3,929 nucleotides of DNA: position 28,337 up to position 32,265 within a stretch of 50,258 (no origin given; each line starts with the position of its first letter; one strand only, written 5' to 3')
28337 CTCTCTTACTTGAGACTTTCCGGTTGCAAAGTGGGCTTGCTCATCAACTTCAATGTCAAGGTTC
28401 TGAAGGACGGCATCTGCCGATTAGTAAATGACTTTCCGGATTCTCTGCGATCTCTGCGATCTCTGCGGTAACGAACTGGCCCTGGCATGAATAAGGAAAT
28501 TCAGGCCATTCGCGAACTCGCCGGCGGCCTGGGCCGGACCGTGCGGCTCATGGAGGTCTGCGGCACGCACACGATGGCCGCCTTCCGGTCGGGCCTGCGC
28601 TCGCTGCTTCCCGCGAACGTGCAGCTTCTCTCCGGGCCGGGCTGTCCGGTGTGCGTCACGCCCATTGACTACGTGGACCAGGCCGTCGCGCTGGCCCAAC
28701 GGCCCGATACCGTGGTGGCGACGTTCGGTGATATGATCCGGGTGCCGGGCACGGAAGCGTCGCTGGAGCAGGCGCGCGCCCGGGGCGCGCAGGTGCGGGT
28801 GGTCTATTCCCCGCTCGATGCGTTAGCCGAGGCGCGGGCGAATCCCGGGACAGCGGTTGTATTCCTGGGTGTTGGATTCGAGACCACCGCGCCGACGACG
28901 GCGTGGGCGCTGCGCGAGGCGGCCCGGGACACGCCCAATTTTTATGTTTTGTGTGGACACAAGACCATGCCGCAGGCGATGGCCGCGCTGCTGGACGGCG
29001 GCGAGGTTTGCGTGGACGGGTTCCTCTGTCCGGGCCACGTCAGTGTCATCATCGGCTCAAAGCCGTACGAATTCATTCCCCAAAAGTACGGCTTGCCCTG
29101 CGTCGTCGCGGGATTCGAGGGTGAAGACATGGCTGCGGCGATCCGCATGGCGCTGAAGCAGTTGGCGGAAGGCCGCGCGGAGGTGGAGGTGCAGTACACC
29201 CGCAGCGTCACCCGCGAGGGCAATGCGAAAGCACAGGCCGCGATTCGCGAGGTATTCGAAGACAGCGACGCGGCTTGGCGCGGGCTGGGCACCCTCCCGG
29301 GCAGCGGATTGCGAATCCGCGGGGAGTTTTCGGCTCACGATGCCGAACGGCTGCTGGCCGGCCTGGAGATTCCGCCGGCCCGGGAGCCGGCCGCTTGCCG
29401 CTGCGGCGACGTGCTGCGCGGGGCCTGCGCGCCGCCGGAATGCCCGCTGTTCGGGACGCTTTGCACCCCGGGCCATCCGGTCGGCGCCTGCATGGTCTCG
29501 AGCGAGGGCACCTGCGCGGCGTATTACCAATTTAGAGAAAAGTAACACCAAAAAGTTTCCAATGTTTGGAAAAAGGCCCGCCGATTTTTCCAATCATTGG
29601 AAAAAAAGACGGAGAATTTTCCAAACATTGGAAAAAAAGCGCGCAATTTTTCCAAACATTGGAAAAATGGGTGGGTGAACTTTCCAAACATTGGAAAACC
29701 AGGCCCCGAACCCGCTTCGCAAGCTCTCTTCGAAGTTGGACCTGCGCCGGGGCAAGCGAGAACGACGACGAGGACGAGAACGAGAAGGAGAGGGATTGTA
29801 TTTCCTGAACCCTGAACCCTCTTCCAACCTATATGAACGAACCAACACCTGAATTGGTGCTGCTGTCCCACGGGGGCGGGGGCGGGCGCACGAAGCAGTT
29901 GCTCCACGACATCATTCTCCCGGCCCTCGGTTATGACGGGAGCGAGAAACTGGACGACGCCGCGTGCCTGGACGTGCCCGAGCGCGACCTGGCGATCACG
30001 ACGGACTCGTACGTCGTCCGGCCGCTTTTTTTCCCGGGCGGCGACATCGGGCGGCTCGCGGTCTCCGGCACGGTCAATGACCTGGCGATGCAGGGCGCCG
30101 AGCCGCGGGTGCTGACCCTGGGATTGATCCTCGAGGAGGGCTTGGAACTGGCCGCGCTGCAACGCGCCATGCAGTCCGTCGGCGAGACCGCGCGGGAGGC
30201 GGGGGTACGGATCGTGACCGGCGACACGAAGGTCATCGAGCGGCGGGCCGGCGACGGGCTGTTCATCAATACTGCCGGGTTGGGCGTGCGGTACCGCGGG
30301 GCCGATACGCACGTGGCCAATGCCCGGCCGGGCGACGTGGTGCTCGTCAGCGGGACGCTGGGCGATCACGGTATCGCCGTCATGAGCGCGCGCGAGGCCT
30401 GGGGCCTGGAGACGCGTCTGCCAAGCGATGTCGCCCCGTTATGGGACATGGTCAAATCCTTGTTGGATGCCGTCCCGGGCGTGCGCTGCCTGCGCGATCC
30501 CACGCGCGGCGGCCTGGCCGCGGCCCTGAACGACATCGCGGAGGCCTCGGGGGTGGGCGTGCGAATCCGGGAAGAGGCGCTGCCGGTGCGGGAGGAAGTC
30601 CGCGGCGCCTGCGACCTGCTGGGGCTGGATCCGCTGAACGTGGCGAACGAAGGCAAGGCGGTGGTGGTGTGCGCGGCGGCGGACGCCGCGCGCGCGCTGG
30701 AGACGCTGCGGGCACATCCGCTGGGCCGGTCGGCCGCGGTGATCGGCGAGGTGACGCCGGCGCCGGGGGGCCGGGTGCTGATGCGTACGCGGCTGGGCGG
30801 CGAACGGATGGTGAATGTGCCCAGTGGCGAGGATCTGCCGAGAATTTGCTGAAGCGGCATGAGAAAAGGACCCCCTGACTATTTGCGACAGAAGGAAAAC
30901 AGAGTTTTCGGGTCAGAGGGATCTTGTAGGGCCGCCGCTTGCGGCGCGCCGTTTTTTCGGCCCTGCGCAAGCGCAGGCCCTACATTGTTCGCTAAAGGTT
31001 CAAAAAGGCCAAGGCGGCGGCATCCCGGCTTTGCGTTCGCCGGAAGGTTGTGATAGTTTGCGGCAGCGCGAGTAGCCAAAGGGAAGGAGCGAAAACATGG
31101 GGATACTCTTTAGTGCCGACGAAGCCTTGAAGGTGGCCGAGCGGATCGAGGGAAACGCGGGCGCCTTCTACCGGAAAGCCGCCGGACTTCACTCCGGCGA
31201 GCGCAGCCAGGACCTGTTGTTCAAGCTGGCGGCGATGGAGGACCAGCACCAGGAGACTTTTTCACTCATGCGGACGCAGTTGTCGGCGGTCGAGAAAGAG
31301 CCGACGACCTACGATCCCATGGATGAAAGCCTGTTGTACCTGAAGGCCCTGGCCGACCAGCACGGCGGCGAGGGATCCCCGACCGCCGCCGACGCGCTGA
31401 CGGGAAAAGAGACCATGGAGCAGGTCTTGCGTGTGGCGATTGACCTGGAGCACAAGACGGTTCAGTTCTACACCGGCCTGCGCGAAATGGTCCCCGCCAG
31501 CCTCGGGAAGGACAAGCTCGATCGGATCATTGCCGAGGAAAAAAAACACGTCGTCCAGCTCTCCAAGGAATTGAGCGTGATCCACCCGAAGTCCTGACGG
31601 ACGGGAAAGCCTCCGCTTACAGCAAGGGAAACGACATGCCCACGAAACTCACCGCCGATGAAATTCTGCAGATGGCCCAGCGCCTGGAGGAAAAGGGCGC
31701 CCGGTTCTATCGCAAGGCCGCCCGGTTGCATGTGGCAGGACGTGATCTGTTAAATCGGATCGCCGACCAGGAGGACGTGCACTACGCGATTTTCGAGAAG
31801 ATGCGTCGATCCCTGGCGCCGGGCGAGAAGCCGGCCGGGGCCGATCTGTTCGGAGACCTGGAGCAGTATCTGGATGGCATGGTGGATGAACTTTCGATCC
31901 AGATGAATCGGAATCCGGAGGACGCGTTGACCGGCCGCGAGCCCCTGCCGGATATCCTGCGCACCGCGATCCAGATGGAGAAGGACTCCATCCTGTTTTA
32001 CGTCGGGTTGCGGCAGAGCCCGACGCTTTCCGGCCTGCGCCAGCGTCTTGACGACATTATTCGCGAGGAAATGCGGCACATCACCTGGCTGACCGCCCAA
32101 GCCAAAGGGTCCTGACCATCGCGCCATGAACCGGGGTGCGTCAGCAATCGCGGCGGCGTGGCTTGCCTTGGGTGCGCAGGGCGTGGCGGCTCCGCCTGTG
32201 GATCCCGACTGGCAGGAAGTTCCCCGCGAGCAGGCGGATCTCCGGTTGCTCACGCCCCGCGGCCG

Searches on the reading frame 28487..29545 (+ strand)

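Call 66: search_protein_families(library=pfam, proteins=[window:28487-29545:+], max_evalue=0.0001)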
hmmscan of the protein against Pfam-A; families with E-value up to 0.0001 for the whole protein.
window:28487-29545:+ (352 aa): 1 family
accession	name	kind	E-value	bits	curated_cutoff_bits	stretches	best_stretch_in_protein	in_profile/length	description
PF01924.21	HypD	-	3.6e-144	480.7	25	1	4-349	6-350/351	Hydrogenase formation hypA family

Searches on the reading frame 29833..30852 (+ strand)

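Call 66: search_protein_families(library=pfam, proteins=[window:29833-30852:+], max_evalue=0.0001)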
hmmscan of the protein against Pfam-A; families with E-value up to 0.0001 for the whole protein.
window:29833-30852:+ (339 aa): 2 families
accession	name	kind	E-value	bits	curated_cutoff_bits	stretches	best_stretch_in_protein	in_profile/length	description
PF02769.27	AIRS_C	-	1.8e-31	109.9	23.1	1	165-315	1-153/156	AIR synthase related protein, C-terminal domain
PF00586.29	AIRS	-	1.1e-23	84.2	24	1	41-152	2-111/112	AIR synthase related protein, N-terminal domain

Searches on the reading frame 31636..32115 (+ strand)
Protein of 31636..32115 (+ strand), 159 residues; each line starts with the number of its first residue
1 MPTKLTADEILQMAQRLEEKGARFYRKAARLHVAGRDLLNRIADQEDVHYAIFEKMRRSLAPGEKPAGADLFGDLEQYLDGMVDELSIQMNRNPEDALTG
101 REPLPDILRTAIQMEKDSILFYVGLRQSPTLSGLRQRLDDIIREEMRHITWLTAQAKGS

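Call 66: search_protein_families(library=pfam, proteins=[window:31636-32115:+], max_evalue=0.0001)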
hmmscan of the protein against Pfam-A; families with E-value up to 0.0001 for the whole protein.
window:31636-32115:+ (159 aa): 1 family
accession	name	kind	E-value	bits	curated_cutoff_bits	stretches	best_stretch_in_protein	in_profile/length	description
PF02915.23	Rubrerythrin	-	5.8e-10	40.1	22.8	1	9-149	1-130/137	Rubrerythrin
